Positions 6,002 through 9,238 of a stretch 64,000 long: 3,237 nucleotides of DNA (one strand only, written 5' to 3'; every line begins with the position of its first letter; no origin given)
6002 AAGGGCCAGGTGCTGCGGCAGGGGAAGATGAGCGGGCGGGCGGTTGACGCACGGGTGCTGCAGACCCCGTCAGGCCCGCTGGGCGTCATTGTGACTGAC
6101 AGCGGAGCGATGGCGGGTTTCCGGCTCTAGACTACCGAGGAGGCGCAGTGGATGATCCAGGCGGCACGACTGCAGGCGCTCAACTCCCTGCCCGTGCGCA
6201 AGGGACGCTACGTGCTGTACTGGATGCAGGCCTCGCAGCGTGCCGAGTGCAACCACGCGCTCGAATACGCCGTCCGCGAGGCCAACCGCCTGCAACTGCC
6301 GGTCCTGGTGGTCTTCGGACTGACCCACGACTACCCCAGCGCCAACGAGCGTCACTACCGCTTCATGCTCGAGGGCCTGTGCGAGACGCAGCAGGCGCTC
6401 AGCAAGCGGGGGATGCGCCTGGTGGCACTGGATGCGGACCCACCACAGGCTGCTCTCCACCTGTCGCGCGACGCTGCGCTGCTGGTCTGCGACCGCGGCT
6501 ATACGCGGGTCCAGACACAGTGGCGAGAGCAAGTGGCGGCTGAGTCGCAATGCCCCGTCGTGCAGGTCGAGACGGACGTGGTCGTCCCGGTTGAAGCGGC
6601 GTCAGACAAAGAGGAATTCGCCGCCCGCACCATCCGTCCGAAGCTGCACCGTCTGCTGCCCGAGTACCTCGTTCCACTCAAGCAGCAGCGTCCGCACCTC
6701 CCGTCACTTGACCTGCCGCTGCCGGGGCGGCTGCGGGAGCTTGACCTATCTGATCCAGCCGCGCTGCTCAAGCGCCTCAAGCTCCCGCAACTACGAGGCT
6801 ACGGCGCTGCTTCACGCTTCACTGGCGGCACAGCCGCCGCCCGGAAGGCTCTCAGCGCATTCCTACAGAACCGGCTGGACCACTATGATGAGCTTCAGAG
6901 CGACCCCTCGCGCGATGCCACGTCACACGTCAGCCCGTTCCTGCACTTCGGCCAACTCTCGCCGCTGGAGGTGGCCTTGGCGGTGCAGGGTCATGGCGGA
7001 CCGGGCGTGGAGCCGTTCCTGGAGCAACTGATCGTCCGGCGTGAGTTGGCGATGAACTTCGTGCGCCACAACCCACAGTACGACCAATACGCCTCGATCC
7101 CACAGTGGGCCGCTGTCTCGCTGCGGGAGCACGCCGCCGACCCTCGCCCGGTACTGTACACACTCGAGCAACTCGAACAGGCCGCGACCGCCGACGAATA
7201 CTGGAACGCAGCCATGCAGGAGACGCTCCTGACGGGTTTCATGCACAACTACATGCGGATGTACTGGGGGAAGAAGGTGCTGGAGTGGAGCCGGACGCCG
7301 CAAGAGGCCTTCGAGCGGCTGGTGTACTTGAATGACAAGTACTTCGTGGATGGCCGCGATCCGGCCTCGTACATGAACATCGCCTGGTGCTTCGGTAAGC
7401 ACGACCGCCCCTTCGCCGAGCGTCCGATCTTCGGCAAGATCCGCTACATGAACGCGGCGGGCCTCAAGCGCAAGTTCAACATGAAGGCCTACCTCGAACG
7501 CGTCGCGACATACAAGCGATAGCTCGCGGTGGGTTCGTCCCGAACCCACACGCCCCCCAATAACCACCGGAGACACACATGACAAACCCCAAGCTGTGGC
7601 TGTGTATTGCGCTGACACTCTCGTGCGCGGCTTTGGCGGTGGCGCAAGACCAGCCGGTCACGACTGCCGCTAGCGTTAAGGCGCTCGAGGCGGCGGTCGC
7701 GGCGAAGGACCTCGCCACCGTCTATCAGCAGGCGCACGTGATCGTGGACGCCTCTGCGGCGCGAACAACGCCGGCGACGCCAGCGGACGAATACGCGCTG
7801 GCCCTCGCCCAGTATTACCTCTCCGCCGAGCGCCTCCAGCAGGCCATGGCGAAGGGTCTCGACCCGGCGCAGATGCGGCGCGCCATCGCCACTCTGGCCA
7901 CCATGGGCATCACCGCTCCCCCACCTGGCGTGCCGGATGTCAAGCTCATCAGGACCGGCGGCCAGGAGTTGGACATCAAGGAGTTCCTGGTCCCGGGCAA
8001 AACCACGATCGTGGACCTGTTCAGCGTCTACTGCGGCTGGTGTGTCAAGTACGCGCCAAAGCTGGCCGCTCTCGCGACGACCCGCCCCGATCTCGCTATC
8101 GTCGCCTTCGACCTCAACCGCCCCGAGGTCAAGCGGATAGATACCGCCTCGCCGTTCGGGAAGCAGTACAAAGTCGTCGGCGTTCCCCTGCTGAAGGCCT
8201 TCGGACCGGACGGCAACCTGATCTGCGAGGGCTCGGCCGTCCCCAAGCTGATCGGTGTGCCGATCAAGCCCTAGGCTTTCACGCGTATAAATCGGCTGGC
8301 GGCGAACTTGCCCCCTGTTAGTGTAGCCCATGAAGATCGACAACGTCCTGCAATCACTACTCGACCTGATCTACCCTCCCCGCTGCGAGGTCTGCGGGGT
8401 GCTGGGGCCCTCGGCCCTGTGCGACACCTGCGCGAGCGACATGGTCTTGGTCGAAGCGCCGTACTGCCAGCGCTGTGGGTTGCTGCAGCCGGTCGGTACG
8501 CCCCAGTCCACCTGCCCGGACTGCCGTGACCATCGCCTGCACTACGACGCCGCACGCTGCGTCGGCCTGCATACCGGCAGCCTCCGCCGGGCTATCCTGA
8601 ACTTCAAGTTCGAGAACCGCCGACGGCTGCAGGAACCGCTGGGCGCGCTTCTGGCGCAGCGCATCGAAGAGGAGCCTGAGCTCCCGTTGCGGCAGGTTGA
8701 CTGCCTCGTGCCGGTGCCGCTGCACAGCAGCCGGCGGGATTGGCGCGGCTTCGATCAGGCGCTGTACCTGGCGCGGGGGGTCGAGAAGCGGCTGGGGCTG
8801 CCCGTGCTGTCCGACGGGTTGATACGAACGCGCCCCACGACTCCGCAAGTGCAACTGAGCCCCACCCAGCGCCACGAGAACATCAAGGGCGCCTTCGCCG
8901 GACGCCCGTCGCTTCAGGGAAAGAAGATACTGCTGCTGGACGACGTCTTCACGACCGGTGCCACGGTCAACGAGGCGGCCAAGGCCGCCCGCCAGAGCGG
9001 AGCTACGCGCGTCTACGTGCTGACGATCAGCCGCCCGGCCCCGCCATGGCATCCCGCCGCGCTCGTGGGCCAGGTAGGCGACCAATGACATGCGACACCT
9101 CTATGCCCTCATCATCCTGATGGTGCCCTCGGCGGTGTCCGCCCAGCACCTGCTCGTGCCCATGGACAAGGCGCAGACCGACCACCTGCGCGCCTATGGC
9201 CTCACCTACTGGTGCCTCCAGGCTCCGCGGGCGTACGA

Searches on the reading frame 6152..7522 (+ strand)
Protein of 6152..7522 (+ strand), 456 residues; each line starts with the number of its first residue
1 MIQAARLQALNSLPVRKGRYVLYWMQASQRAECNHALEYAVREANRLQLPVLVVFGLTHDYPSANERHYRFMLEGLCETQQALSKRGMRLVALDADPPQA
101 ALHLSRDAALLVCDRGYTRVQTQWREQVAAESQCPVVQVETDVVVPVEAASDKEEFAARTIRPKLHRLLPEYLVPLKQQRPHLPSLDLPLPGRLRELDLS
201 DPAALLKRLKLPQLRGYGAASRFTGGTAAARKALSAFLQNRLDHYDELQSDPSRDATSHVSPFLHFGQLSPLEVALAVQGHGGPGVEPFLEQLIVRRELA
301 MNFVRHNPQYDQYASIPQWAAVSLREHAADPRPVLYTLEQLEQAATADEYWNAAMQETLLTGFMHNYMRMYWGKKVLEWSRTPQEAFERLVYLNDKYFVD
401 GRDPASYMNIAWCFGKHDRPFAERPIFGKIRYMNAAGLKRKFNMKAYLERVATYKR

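Call 50: search_protein_families(library=pfam, proteins=[window:6152-7522:+], max_evalue=0.00001)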
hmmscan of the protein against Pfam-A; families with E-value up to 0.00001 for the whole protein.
window:6152-7522:+ (456 aa): 1 family
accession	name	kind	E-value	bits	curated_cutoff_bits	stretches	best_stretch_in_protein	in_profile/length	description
PF00875.24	DNA_photolyase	-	9.9e-24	84.6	26.6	1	21-177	1-161/164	DNA photolyase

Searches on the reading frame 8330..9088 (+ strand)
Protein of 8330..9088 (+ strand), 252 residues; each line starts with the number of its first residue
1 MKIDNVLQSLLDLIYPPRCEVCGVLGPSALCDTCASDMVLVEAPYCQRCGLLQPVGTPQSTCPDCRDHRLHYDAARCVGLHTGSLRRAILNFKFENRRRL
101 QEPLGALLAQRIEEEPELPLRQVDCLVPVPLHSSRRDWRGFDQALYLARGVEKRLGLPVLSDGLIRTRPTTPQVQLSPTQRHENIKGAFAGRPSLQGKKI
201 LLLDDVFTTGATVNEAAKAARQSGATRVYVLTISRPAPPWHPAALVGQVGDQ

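Call 50: search_protein_families(library=pfam, proteins=[window:8330-9088:+], max_evalue=0.00001)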
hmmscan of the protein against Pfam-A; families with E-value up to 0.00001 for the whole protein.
window:8330-9088:+ (252 aa): 2 families
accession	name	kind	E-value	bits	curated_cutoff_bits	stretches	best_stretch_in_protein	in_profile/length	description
PF18912.6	DZR_2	-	4.5e-11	42.9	27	1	10-66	1-56/56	Double zinc ribbon domain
PF00156.33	Pribosyltran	-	2.6e-06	27.3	26.3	1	144-230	40-120/158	Phosphoribosyl transferase domain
